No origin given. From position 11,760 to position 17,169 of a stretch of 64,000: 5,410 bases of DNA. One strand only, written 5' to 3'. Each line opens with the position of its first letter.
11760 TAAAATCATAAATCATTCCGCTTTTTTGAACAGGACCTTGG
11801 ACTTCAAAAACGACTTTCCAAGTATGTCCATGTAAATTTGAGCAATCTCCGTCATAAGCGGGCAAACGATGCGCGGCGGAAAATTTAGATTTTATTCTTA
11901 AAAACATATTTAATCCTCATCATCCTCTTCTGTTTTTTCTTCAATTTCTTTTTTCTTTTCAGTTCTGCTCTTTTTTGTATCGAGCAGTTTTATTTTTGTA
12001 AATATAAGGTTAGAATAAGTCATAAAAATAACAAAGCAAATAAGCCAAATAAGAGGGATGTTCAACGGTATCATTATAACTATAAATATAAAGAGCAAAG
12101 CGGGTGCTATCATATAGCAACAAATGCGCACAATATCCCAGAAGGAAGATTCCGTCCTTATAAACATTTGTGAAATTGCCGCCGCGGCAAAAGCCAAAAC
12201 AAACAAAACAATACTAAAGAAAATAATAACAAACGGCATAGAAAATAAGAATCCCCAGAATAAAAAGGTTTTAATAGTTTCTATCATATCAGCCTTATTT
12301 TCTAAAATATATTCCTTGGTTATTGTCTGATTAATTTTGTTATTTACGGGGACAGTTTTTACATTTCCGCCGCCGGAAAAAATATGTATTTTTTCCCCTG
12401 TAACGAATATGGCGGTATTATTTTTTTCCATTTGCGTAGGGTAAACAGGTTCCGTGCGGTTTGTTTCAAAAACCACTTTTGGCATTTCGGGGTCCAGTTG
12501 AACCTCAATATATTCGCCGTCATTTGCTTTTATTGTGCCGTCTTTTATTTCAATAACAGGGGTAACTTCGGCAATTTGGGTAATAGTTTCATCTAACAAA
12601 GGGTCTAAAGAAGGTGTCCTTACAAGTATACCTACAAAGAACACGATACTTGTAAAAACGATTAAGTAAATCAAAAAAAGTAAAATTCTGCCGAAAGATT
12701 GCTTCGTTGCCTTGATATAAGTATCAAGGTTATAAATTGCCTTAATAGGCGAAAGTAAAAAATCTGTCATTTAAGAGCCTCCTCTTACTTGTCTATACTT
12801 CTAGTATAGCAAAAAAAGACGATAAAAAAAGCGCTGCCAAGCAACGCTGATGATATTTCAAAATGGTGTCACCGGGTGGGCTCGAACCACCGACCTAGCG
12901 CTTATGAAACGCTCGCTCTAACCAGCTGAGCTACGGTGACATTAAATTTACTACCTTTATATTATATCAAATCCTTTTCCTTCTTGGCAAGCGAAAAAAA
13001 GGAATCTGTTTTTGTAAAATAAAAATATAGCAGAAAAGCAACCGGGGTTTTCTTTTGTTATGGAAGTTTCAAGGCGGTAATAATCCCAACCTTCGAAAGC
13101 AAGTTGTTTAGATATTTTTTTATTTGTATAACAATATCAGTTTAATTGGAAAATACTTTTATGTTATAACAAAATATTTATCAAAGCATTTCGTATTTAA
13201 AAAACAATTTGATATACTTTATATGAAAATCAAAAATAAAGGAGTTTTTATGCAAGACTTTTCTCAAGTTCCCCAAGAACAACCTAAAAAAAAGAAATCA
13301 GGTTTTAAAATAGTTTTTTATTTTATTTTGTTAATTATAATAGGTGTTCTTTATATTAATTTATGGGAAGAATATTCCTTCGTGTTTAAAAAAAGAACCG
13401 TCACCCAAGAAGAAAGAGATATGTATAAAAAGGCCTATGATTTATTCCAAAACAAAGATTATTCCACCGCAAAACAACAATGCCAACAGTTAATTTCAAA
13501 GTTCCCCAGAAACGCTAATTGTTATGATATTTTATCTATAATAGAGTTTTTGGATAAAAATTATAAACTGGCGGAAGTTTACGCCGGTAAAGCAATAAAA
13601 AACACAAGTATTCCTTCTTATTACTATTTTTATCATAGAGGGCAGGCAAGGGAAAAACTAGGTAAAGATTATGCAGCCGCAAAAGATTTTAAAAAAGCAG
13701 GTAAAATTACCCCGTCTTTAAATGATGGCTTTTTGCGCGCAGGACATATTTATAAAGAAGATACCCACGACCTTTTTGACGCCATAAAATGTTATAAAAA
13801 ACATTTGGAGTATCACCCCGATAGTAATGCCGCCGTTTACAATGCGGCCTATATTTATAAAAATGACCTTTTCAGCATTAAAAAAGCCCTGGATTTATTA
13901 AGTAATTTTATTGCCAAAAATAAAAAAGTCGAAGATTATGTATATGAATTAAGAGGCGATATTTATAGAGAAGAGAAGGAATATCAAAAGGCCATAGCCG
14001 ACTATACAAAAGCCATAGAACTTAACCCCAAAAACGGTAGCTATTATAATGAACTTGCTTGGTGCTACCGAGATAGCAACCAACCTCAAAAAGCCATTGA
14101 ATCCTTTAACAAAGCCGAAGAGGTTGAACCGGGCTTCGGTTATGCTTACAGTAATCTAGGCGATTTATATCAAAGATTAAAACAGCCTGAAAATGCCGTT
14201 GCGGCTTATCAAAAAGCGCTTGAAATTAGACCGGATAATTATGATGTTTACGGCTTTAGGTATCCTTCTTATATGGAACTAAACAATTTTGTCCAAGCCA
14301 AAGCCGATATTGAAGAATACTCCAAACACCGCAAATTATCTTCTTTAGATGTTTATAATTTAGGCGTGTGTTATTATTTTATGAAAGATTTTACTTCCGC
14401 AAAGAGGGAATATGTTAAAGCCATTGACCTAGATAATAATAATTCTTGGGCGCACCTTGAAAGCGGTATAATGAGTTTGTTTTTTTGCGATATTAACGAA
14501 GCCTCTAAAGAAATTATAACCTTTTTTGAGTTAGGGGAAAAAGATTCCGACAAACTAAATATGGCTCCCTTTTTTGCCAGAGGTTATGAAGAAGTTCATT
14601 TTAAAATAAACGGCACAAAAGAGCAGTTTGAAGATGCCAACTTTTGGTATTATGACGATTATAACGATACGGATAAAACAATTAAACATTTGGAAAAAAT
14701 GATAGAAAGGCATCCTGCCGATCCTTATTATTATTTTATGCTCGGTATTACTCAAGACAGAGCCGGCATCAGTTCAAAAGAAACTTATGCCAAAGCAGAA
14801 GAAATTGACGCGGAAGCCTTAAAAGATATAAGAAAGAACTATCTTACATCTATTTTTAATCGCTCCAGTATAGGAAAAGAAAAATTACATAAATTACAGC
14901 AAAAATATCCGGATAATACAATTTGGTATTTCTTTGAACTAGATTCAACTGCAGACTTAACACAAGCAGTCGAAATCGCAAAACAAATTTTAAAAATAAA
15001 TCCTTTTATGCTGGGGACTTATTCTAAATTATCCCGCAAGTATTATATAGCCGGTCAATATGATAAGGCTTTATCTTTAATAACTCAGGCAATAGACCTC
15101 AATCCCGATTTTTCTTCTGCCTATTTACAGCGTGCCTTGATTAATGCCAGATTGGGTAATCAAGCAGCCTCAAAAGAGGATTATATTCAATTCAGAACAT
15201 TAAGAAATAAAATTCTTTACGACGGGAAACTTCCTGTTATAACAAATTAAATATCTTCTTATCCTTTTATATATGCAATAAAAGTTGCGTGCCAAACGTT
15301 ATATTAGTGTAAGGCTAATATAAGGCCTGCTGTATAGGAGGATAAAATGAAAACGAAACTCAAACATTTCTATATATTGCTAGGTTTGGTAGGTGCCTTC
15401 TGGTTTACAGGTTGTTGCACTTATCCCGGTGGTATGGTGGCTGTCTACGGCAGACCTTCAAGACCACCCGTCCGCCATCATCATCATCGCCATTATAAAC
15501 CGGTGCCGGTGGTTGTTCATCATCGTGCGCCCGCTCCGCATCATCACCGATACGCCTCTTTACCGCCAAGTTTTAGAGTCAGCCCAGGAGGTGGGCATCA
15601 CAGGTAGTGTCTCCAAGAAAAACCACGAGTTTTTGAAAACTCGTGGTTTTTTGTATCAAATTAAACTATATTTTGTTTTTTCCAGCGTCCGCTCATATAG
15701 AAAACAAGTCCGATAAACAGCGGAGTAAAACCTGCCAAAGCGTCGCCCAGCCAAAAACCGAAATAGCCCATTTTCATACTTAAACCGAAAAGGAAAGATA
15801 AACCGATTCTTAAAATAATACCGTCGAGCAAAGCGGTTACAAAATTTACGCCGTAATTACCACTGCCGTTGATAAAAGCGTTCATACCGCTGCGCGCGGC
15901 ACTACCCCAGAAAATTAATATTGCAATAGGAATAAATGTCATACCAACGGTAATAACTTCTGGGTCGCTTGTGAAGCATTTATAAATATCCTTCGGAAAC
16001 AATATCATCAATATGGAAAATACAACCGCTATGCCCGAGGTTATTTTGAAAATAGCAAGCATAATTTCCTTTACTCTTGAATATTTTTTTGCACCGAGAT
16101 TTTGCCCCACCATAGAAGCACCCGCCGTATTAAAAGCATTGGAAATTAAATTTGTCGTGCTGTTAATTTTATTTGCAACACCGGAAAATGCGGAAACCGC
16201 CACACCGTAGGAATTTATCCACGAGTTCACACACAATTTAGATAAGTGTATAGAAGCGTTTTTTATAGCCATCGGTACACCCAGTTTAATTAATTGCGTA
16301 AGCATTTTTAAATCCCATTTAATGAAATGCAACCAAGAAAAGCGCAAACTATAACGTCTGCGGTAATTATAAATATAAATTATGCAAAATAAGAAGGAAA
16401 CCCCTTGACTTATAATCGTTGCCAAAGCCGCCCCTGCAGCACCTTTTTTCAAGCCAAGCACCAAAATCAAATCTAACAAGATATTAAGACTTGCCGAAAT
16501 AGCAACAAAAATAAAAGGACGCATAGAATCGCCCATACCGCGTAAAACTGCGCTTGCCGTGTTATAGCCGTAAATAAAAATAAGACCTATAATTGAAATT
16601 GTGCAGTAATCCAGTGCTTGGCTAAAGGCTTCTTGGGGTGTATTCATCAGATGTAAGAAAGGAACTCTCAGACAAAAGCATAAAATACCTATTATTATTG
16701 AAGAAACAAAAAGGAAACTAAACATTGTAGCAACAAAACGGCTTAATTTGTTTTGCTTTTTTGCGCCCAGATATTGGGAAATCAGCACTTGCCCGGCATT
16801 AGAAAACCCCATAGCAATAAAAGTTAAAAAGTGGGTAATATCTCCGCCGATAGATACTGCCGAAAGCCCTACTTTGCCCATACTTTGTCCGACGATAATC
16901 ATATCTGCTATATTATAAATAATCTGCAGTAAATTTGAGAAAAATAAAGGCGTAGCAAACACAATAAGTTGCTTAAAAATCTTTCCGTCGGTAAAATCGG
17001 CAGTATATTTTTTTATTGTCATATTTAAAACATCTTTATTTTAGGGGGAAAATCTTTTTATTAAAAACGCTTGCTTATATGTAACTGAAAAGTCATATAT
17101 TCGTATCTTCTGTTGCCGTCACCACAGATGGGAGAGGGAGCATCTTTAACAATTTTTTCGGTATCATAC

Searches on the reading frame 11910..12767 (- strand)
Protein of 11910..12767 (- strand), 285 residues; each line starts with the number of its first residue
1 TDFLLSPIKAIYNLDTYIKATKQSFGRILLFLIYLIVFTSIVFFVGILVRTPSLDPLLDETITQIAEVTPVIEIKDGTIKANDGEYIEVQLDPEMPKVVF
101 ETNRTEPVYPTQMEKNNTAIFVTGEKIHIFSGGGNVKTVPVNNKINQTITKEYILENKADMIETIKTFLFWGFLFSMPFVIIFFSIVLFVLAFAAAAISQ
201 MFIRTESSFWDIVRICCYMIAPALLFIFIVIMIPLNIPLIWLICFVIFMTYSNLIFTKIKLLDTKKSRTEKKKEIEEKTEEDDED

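Call 70: search_protein_families(library=pfam, proteins=[window:11910-12767:-], max_evalue=0.0001)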
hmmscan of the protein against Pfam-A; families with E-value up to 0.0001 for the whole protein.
window:11910-12767:- (285 aa): 1 family
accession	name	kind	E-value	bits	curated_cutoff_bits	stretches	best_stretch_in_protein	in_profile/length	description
PF06691.16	DUF1189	-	1.2e-19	71.3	28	1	8-252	5-240/244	Protein of unknown function (DUF1189)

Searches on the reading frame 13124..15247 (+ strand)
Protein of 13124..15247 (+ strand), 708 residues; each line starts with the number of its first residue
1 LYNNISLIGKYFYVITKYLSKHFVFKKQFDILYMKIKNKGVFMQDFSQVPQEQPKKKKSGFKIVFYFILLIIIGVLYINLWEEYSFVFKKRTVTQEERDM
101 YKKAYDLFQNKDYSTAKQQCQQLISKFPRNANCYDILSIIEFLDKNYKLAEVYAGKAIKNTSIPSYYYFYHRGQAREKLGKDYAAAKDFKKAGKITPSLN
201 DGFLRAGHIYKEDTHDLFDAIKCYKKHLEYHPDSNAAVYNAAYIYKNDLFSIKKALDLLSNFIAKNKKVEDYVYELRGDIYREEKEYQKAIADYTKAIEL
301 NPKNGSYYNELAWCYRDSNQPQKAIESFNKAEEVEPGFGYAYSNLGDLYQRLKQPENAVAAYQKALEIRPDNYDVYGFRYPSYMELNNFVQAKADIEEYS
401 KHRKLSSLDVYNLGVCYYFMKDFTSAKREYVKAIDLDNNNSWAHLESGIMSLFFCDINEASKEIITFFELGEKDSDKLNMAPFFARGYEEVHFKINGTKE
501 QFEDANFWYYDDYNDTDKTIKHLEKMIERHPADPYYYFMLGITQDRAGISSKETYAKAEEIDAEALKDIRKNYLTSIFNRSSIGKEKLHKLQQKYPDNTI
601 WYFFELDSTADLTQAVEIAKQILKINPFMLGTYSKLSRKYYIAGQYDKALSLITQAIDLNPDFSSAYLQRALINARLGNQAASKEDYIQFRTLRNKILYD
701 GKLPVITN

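Call 70: search_protein_families(library=pfam, proteins=[window:13124-15247:+], max_evalue=0.0001)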
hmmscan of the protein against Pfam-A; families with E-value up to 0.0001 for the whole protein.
window:13124-15247:+ (708 aa): 21 families
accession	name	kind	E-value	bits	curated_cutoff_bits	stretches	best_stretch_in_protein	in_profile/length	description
PF07719.23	TPR_2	-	2.3e-39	130.7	27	2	273-304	3-34/34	Tetratricopeptide repeat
PF00515.34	TPR_1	-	7.2e-35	117.8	27.8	3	340-372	2-34/34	Tetratricopeptide repeat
PF13181.12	TPR_8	-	2.6e-28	96.2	25.7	2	341-372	3-34/34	Tetratricopeptide repeat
PF14559.12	TPR_19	-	2.1e-25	89.2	25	1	282-337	2-57/68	Tetratricopeptide repeat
PF13414.12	TPR_11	-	3.2e-25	88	26.8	1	278-312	1-35/42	TPR repeat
PF13431.12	TPR_17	-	1.2e-24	84.9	24.4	1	294-326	2-34/34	Tetratricopeptide repeat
PF13428.12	TPR_14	-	1.2e-24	84.7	23.5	0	345-376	7-38/44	Tetratricopeptide repeat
PF13432.12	TPR_16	-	3.5e-24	85.3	32.7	1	311-372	3-64/65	Tetratricopeptide repeat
PF13424.12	TPR_12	-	8.3e-22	77.6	30.1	1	274-333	6-73/77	Tetratricopeptide repeat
PF13174.12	TPR_6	-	4.8e-16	58.7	26.3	0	340-371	1-32/33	Tetratricopeptide repeat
PF13371.12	TPR_9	-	5.3e-14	52.4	35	0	644-690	9-55/73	Tetratricopeptide repeat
PF23914.1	TPR_CcmH_CycH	-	1.8e-11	44.6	42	0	217-305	66-155/158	Cytochrome c-type biogenesis protein H TPR domain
PF13176.12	TPR_7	-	2e-11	43.5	27.9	0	341-371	1-31/36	Tetratricopeptide repeat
PF13429.12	TPR_15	-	5.9e-09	36.2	26.2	1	251-375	128-250/280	Tetratricopeptide repeat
PF12895.13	ANAPC3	-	2.3e-07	31.4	27.2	0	285-364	3-81/82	Anaphase-promoting complex, cyclosome, subunit 3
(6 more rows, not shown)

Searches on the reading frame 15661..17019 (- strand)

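Call 70: search_protein_families(library=pfam, proteins=[window:15661-17019:-], max_evalue=0.0001)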
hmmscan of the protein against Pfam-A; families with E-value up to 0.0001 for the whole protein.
window:15661-17019:- (452 aa): 1 family
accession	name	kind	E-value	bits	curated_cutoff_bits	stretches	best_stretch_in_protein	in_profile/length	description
PF01554.23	MatE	-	5.2e-51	173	24.9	2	24-184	1-160/161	MatE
